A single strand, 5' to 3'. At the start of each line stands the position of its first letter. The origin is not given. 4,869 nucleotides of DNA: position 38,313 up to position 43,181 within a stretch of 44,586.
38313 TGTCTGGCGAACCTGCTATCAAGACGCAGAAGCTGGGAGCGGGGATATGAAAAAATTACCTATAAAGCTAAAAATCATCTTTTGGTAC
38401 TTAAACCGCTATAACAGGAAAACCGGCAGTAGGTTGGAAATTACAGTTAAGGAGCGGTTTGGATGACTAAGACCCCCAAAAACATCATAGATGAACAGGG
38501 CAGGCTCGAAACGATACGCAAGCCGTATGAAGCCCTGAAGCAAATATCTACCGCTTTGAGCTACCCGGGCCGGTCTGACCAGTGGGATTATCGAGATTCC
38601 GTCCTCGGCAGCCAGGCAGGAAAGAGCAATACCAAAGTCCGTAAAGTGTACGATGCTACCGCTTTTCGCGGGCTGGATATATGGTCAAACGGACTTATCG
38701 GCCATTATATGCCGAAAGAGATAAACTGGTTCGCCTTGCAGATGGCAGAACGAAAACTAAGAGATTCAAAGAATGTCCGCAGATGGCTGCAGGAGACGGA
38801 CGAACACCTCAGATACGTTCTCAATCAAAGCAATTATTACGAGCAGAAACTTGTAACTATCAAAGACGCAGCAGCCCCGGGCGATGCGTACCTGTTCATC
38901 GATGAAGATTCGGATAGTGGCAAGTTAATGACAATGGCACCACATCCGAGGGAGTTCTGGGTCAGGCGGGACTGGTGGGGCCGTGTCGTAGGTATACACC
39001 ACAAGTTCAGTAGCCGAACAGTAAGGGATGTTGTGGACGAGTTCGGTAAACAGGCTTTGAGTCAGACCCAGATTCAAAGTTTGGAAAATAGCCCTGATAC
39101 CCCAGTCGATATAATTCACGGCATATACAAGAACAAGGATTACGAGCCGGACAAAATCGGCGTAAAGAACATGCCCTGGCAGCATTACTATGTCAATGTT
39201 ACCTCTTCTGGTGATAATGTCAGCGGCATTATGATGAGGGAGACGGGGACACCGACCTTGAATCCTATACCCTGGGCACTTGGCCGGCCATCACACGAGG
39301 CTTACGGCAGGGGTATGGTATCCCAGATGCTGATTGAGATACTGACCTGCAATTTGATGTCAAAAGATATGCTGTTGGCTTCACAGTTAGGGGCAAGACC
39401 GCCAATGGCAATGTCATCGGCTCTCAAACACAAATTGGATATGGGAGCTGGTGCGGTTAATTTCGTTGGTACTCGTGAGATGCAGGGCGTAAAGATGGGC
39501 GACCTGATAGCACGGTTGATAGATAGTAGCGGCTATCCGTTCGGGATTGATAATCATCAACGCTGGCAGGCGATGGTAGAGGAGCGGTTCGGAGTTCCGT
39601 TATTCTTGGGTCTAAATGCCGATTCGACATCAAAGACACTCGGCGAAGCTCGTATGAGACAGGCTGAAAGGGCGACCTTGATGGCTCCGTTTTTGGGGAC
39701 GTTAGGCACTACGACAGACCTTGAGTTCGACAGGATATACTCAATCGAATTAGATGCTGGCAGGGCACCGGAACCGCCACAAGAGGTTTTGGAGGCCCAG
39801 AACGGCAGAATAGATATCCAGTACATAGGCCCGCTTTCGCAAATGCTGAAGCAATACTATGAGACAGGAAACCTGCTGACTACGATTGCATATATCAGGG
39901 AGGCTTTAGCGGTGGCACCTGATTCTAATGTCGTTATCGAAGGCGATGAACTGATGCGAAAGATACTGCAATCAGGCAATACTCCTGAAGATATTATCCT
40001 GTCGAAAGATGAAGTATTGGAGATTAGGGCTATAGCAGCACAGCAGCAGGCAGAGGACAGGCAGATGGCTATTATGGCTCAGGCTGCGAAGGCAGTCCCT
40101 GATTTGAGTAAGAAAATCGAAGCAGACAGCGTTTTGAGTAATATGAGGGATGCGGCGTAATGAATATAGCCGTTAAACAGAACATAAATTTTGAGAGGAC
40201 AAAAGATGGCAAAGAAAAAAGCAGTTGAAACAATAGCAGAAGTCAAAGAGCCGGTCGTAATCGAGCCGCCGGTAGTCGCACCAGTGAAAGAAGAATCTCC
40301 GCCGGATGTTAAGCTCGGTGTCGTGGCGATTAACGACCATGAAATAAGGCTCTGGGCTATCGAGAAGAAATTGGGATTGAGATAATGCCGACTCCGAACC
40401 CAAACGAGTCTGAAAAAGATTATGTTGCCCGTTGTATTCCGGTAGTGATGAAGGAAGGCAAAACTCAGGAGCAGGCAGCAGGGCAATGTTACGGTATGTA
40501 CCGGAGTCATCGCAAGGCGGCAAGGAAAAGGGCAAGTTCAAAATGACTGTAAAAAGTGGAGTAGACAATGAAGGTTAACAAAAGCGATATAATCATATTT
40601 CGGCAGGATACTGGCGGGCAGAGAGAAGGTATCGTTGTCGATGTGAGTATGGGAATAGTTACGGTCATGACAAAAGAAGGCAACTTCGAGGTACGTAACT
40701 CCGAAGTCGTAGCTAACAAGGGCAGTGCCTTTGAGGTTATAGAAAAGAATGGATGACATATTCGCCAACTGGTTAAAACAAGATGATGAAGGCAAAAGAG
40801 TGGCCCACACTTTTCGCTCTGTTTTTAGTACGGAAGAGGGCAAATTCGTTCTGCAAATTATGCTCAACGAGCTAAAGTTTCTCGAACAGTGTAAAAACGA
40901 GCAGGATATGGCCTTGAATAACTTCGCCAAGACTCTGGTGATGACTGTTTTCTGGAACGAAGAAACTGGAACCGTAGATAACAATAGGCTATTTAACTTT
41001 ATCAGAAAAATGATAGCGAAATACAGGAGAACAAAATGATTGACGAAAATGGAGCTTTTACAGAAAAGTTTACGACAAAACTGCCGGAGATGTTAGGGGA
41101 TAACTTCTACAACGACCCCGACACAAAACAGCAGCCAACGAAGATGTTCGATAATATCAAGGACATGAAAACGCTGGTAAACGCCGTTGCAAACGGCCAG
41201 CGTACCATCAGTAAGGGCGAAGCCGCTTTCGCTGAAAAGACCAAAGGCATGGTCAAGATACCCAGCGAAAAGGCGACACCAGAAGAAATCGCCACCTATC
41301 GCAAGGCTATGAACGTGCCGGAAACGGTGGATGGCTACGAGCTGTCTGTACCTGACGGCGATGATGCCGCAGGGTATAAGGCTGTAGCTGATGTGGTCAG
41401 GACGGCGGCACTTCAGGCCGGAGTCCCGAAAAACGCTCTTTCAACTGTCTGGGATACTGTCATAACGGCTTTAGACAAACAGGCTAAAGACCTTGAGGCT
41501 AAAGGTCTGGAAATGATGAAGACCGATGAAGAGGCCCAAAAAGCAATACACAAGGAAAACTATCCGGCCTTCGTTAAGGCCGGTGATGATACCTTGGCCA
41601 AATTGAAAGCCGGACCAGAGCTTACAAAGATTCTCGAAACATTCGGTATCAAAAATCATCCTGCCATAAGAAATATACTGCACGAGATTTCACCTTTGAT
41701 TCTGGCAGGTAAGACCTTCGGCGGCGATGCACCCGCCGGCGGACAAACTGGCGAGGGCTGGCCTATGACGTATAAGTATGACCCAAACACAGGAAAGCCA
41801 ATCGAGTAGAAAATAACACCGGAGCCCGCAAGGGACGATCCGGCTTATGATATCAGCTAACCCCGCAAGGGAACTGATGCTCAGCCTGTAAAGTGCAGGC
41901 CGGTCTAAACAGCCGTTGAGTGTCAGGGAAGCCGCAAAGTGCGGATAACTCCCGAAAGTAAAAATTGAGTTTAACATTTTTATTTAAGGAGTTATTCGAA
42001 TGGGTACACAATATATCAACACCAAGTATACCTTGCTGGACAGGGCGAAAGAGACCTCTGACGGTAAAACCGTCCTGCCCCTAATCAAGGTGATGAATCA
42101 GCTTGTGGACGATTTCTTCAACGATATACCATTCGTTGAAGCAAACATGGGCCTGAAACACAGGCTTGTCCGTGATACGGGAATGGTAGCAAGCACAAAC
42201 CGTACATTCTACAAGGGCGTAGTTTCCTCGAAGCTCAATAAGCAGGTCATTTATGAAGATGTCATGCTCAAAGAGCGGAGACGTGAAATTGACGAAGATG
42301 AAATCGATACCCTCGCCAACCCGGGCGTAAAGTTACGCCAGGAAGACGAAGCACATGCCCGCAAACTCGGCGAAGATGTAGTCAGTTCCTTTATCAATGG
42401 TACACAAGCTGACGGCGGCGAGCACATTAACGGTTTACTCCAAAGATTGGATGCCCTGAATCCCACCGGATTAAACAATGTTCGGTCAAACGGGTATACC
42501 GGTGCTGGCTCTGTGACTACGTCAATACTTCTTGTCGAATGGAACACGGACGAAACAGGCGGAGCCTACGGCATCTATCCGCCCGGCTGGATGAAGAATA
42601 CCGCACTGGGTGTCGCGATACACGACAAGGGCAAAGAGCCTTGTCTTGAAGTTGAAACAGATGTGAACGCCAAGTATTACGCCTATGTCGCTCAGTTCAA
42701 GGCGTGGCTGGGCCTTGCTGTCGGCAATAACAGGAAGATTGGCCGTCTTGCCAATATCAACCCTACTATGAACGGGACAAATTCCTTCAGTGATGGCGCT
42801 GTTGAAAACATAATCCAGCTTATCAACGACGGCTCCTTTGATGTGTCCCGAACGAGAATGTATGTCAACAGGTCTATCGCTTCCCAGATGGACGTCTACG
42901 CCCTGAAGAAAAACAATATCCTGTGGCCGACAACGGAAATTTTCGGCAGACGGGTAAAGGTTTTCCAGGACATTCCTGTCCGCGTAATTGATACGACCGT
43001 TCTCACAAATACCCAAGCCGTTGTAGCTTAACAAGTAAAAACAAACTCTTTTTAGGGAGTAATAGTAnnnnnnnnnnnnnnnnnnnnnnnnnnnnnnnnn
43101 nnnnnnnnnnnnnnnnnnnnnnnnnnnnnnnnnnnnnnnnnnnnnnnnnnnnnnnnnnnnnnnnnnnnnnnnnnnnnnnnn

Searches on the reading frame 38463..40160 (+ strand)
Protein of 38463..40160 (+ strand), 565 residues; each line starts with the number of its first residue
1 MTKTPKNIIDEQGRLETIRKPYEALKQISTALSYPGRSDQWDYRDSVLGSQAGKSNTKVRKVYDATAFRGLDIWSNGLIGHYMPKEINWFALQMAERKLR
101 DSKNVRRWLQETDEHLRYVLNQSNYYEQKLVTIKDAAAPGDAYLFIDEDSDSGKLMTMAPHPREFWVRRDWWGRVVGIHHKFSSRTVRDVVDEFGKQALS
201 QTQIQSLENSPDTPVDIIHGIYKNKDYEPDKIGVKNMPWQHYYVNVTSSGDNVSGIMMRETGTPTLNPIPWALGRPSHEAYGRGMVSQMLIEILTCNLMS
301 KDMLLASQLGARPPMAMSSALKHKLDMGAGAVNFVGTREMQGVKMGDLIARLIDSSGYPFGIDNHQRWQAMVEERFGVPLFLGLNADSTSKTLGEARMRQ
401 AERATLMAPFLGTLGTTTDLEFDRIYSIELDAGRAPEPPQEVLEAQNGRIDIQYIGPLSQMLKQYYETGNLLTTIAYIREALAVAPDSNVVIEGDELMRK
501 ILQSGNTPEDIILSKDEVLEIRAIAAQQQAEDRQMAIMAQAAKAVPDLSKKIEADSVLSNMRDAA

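Call 8: search_protein_families(library=phrogs, proteins=[window:38463-40160:+], max_evalue=0.001)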
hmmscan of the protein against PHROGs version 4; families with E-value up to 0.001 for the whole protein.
window:38463-40160:+ (565 aa): 4 families
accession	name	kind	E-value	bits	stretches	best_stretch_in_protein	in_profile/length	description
phrog_332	-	connector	4.6e-63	214.4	1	5-564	11-559/560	head-tail adaptor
phrog_21528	-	unknown function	2.7e-20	73.8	1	46-231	41-223/224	-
phrog_21643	-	unknown function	3.4e-16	60.2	1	362-550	66-250/268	-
phrog_449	-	connector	3.5e-15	56.5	1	54-317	46-294/520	head-tail adaptor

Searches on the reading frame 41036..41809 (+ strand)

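Call 8: search_protein_families(library=phrogs, proteins=[window:41036-41809:+], max_evalue=0.001)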
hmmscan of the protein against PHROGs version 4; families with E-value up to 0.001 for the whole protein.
window:41036-41809:+ (257 aa): 2 families
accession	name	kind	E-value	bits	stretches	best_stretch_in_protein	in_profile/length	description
phrog_3742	-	unknown function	1.2e-08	36.2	1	34-160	56-167/287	-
phrog_458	-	other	1.5e-06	29.4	1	68-231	57-227/246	protease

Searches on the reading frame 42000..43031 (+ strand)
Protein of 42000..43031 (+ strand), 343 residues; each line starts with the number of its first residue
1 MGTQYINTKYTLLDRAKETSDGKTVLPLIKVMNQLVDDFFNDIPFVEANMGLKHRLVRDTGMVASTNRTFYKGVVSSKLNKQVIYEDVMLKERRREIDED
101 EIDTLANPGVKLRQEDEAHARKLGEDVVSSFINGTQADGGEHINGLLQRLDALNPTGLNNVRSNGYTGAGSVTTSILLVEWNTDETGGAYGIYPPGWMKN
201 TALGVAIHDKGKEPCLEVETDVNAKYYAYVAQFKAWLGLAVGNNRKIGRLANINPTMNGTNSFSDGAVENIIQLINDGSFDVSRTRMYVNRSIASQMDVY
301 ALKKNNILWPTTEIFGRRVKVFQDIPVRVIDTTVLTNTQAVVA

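Call 8: search_protein_families(library=phrogs, proteins=[window:42000-43031:+], max_evalue=0.001)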
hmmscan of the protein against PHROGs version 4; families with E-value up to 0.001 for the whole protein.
window:42000-43031:+ (343 aa): 1 family
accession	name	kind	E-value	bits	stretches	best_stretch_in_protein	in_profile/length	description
phrog_212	-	head and packaging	1.2e-22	81.7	2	7-153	3-149/301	major head protein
